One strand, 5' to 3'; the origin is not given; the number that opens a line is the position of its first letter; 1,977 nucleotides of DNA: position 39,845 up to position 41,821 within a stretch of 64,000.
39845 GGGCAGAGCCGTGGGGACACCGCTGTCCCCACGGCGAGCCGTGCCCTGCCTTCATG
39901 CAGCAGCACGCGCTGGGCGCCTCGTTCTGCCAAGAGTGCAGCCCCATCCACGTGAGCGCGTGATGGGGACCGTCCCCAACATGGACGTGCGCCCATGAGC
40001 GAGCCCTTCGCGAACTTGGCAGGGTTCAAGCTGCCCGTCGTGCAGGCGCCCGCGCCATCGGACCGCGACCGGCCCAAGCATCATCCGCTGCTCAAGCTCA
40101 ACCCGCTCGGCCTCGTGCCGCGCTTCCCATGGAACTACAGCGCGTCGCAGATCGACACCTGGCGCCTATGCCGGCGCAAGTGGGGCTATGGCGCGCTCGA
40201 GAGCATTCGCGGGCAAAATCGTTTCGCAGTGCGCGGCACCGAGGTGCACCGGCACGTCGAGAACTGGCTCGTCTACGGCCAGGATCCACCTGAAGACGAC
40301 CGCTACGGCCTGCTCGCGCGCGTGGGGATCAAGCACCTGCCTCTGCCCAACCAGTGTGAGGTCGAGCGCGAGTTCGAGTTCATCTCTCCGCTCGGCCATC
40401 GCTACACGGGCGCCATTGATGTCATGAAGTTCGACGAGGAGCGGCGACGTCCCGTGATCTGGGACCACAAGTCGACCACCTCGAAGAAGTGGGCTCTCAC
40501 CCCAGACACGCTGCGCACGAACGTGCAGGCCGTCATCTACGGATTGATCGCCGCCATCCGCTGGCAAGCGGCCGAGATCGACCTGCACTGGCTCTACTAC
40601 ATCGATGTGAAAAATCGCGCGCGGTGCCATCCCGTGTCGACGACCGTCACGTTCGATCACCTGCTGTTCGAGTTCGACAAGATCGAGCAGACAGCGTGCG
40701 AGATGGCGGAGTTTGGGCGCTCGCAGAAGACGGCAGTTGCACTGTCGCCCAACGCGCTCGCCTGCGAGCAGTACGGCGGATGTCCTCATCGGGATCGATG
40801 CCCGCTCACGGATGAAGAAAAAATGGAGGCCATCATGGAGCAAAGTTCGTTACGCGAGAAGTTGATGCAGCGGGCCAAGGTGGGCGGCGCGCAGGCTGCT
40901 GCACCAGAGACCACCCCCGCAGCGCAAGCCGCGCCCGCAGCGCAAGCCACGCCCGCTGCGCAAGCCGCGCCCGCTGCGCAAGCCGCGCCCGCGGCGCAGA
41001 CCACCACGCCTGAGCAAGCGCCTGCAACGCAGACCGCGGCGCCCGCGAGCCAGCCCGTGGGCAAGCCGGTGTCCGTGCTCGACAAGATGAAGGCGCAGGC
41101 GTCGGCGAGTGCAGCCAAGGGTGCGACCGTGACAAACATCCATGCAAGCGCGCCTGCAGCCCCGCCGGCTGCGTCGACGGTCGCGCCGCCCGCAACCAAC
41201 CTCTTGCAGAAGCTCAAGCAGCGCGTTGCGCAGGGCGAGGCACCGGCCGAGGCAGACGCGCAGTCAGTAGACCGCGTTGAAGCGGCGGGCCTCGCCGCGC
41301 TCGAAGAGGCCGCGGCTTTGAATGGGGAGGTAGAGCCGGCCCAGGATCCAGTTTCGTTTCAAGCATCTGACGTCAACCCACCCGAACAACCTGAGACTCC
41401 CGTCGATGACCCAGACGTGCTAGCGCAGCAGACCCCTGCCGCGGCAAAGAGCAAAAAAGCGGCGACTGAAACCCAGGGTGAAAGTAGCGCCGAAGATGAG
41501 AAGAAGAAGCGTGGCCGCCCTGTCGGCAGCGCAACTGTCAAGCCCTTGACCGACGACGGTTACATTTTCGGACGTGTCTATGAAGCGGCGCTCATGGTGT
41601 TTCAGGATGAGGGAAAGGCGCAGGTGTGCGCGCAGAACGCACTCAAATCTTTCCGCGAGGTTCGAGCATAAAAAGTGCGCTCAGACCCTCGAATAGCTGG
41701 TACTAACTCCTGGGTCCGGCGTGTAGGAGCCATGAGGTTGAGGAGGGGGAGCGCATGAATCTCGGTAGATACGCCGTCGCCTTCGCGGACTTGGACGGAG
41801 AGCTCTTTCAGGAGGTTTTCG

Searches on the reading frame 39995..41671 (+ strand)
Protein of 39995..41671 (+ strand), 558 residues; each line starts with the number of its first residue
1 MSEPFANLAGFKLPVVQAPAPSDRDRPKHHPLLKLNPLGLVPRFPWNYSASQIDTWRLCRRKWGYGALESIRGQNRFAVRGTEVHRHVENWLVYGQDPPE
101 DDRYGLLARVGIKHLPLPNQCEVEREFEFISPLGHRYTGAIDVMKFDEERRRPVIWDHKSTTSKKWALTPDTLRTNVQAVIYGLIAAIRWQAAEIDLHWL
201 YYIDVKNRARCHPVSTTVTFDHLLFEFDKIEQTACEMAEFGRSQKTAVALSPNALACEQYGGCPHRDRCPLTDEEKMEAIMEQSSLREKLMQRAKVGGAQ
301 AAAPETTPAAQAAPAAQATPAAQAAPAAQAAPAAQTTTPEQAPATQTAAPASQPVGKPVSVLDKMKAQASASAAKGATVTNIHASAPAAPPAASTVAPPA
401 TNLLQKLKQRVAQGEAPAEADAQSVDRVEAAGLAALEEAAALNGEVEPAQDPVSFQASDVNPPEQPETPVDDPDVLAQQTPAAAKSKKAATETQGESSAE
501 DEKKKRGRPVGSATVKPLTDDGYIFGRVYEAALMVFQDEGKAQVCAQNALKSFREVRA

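Call 10: search_protein_families(library=pfam, max_evalue=0.01, proteins=[window:39995-41671:+])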
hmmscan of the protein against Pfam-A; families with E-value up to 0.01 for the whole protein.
window:39995-41671:+ (558 aa): 1 family
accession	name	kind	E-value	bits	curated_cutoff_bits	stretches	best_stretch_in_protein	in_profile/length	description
PF13466.11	STAS_2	-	0.0089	16.6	29.2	0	400-441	12-52/80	STAS domain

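Call 13: search_protein_families(library=phrogs, max_evalue=0.01, proteins=[window:39995-41671:+])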
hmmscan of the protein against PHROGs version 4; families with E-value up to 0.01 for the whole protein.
window:39995-41671:+ (558 aa): 3 families
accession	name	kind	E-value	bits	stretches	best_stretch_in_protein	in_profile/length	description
phrog_69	-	DNA, RNA and nucleotide metabolism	2.7e-14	54.1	1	48-297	90-336/501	exonuclease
phrog_1218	-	DNA, RNA and nucleotide metabolism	2.2e-06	28.2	0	128-203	125-204/364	exonuclease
phrog_298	-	DNA, RNA and nucleotide metabolism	0.00089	19.7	1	72-191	100-216/293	exonuclease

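Call 120: search_solved_structures(query=window:39995-41671:+, max_evalue=1)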
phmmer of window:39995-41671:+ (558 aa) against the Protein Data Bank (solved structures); distinct sequences matched with E-value up to 1: 4.
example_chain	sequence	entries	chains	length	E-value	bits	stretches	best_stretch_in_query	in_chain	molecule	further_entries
8p5t_A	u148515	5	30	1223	0.22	13.5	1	292-354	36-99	2-oxoglutarate dehydrogenase E1/E2 component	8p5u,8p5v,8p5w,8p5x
3ay2_A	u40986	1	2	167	0.4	12.6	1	312-385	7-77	Lipid modified azurin protein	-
3gs9_A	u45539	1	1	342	0.53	12.3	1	49-108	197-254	Protein gp18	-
9wqv_a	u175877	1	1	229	0.82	11.6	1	291-368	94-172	NADH:ubiquinone oxidoreductase 41 kd complex i subunit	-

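Call 122: search_dna_similar(query=window:39995-41671:+, collection=phages, mode=protein, max_evalue=0.001, max_rows=12)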
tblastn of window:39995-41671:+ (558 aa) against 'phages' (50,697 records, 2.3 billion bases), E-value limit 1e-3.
Records with a match: 1; places in all: 1; records where one place covers at least 80% of the query: 0.
Best place of each record, by identity: <60% 1.
By first word of the organism name: Caudoviricetes 1.
By host as written in the record: - 1.
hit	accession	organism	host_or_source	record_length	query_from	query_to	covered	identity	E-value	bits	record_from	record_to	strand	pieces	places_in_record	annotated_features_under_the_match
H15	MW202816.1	Caudoviricetes sp.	Manatee Spring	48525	81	293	38%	24.8%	3e-5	54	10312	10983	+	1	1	cas system-associated protein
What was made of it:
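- Tried and rejected: The 558-aa protein at 39995 is a Cas4-like exonuclease, not a terminase (calls 13, 122).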
